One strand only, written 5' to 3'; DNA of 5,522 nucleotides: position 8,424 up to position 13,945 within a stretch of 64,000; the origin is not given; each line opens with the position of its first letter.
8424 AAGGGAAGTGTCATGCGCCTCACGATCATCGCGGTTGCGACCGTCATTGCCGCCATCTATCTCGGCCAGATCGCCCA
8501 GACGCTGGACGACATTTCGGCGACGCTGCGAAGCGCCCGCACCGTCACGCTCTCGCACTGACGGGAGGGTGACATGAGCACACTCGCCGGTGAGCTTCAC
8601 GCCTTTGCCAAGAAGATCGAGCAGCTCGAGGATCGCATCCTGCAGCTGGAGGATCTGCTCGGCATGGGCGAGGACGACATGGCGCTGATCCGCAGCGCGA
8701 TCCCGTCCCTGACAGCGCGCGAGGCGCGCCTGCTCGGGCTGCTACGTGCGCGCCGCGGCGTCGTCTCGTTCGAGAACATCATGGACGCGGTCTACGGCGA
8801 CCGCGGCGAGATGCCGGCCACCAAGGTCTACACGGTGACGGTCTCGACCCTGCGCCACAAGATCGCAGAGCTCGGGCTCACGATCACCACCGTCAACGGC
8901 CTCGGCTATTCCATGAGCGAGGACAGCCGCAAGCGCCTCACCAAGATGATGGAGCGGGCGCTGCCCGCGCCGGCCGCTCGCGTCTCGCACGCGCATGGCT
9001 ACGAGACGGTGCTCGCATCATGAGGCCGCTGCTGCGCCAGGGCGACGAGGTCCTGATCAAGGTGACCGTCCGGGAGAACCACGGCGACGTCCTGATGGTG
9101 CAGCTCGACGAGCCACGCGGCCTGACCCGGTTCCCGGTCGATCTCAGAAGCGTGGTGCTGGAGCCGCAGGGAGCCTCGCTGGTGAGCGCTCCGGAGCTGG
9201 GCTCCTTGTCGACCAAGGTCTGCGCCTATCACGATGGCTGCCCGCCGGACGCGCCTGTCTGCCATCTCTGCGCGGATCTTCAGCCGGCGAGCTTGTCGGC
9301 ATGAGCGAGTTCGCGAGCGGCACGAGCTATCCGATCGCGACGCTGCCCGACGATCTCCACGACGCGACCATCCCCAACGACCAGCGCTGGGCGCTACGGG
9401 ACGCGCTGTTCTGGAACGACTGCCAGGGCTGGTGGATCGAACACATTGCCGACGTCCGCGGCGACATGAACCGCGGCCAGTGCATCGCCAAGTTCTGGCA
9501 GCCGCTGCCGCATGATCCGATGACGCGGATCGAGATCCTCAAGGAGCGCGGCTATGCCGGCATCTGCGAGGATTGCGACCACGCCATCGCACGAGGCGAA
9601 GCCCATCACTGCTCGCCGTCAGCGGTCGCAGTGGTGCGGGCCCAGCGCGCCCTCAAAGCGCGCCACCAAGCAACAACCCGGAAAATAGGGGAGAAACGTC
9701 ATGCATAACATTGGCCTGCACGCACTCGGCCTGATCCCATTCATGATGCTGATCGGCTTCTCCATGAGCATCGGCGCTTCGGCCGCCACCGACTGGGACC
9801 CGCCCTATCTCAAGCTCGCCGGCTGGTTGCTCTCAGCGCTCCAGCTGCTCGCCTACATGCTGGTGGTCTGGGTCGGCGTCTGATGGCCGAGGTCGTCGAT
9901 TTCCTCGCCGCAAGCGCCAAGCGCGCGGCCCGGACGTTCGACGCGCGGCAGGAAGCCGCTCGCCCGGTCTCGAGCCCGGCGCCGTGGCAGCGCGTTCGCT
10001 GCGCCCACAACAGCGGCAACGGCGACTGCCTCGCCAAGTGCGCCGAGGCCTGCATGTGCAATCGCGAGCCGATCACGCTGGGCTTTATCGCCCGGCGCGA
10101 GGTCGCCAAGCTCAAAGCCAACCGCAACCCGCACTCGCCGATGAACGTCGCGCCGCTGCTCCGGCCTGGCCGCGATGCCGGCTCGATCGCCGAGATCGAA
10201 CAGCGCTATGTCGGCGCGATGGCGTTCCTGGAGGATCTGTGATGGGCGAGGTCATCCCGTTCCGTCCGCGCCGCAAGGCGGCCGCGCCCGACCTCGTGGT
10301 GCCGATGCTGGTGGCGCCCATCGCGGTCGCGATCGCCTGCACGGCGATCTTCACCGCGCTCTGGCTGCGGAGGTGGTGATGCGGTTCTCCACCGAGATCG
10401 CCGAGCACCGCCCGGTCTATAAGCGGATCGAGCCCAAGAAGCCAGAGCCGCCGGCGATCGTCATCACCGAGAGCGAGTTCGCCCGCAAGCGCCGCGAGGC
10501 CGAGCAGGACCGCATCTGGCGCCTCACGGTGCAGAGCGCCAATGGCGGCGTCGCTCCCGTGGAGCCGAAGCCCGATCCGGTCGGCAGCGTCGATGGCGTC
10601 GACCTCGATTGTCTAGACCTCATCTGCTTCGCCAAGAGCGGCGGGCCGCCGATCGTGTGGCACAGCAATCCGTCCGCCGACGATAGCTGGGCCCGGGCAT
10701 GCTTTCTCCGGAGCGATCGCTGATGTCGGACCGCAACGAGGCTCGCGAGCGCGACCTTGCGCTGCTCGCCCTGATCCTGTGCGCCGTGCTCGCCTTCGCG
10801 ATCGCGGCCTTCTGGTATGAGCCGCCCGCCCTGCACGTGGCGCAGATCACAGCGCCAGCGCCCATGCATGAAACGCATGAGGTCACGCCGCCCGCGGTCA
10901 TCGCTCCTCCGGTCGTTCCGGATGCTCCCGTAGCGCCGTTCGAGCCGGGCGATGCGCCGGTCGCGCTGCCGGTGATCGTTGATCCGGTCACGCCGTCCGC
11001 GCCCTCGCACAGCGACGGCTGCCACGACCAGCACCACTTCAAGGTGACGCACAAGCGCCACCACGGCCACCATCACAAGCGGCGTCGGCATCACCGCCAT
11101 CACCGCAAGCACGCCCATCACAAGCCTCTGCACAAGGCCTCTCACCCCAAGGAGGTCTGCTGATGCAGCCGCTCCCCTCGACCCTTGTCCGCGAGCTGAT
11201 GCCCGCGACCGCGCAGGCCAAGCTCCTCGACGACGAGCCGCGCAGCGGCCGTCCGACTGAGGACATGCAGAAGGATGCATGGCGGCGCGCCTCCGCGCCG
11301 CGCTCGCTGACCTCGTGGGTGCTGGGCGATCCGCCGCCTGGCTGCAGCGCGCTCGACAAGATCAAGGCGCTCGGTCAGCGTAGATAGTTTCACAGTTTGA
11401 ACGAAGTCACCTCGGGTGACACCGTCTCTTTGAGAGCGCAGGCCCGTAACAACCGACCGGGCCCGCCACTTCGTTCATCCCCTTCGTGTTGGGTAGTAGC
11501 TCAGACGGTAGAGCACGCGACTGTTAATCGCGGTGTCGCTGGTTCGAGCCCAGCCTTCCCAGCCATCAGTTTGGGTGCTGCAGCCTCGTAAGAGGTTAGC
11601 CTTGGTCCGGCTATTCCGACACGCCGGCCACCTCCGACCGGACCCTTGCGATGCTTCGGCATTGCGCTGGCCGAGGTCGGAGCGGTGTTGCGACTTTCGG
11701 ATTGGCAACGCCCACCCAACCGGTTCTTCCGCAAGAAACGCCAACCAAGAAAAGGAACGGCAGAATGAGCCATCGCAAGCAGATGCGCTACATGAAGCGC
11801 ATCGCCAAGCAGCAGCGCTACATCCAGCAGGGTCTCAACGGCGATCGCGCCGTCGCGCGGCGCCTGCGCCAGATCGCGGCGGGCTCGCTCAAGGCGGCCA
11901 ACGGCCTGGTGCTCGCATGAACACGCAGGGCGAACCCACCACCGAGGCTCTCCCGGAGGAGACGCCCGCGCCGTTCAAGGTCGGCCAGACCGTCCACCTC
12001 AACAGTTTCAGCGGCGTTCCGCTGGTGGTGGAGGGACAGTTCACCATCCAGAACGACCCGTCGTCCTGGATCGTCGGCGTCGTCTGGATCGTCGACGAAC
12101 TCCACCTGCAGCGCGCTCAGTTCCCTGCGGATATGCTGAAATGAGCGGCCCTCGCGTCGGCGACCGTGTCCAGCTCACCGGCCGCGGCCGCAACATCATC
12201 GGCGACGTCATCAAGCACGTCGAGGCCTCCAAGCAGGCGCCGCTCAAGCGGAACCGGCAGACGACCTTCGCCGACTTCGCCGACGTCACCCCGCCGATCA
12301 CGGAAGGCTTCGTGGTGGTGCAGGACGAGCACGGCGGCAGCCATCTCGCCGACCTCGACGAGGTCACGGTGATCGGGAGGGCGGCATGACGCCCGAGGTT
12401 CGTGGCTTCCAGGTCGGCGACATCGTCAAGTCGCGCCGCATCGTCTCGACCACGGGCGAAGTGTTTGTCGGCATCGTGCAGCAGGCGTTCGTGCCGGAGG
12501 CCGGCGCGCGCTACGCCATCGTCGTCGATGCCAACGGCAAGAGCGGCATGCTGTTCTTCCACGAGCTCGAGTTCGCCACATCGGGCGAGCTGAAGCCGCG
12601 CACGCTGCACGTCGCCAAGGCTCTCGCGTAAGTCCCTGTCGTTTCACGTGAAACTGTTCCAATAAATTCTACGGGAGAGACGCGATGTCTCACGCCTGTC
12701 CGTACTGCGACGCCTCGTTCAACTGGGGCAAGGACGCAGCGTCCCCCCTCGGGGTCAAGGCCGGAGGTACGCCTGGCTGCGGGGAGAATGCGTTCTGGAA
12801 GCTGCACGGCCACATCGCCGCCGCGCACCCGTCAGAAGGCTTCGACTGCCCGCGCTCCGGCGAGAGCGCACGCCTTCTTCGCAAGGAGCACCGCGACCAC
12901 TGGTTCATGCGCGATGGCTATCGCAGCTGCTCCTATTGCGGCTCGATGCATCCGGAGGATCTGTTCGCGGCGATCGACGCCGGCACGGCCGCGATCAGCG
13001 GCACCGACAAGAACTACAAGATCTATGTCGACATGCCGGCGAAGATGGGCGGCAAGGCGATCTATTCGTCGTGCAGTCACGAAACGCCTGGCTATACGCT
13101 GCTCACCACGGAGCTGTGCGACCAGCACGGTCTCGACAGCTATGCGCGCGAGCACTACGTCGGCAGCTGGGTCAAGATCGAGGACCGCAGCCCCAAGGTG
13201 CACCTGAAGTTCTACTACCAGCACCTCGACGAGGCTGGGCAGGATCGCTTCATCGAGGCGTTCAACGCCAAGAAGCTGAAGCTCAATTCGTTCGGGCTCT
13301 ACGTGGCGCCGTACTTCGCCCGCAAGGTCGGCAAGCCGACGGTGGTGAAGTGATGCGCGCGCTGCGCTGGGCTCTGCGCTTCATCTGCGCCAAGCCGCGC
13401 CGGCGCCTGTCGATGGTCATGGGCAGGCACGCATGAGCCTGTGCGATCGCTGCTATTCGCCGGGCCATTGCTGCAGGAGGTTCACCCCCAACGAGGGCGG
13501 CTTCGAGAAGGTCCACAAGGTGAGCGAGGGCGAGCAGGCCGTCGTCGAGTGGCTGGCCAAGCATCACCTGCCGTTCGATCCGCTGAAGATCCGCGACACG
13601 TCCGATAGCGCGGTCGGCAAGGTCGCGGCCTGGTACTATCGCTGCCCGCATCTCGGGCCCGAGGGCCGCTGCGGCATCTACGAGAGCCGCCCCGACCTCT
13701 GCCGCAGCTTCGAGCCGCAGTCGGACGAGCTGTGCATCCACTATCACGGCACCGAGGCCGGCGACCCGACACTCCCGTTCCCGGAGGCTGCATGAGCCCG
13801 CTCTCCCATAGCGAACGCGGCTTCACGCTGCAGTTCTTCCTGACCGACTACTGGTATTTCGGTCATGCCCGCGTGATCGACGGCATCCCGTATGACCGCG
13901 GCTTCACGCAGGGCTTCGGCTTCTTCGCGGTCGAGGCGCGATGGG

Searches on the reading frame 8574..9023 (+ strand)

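Call 31: search_protein_families(library=pfam, proteins=[window:8574-9023:+], max_evalue=0.01)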
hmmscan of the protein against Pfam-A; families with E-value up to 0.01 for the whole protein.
window:8574-9023:+ (149 aa): 1 family
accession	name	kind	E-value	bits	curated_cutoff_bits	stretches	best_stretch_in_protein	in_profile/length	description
PF00486.34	Trans_reg_C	-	2.1e-10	41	26.2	1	45-113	5-76/77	Transcriptional regulatory protein, C terminal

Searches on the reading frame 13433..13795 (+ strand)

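Call 74: search_protein_families(library=pfam, proteins=[window:13433-13795:+], max_evalue=0.01)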
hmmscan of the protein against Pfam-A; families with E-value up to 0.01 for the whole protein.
window:13433-13795:+ (120 aa): 1 family
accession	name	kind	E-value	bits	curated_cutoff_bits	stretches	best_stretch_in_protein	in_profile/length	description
PF03692.20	CxxCxxCC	-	2.3e-08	35.1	23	1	4-95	2-71/85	Putative zinc- or iron-chelating domain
